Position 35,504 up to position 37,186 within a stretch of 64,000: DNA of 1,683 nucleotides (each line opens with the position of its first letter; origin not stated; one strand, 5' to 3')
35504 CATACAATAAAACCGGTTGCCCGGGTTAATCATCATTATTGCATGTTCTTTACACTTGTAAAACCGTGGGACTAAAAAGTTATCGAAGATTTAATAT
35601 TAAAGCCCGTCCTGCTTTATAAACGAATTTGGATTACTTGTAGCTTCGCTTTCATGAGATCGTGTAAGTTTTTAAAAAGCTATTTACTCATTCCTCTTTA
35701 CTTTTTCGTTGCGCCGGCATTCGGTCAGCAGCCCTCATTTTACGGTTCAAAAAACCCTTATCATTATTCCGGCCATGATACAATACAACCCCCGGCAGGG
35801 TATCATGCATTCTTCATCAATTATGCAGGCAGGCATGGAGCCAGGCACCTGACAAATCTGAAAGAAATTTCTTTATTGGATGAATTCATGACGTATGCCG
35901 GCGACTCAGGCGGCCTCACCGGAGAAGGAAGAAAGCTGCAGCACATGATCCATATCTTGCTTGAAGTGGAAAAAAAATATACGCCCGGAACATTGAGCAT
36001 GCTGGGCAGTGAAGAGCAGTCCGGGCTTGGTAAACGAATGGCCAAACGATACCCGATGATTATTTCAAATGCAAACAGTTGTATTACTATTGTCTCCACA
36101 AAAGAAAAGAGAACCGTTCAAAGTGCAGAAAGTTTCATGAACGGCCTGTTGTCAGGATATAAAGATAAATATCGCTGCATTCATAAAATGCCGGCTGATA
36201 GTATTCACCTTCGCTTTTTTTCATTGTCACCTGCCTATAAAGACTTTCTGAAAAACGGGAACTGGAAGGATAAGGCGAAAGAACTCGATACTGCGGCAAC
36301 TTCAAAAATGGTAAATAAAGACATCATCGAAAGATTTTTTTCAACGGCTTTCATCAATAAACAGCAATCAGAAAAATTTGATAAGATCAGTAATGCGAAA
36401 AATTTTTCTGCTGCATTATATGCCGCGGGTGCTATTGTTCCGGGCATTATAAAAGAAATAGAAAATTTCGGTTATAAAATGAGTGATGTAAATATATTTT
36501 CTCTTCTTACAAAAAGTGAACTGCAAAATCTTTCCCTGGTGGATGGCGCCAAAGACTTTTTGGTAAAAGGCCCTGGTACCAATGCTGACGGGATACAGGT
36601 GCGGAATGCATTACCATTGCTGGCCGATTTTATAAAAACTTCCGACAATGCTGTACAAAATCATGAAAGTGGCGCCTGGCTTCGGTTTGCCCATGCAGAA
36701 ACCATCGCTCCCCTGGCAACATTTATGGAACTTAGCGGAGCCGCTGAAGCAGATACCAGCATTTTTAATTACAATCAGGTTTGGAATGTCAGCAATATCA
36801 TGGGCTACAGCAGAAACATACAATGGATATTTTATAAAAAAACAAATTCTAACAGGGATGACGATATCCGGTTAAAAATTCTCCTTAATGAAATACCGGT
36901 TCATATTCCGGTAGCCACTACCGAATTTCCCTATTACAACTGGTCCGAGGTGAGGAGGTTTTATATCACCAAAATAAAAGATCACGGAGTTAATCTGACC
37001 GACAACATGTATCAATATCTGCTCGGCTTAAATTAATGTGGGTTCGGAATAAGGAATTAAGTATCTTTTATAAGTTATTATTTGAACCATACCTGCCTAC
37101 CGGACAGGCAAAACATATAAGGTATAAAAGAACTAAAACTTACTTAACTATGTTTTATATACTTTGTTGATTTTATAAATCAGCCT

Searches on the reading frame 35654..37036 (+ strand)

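Call 80: search_protein_families(library=pfam, proteins=[window:35654-37036:+], max_evalue=0.00001)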
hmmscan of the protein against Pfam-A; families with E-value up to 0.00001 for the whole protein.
window:35654-37036:+ (460 aa): 1 family
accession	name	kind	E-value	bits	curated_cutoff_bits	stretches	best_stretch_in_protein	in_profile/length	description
PF00328.27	His_Phos_2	-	1e-12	48.6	23.6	1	106-407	57-351/354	Histidine phosphatase superfamily (branch 2)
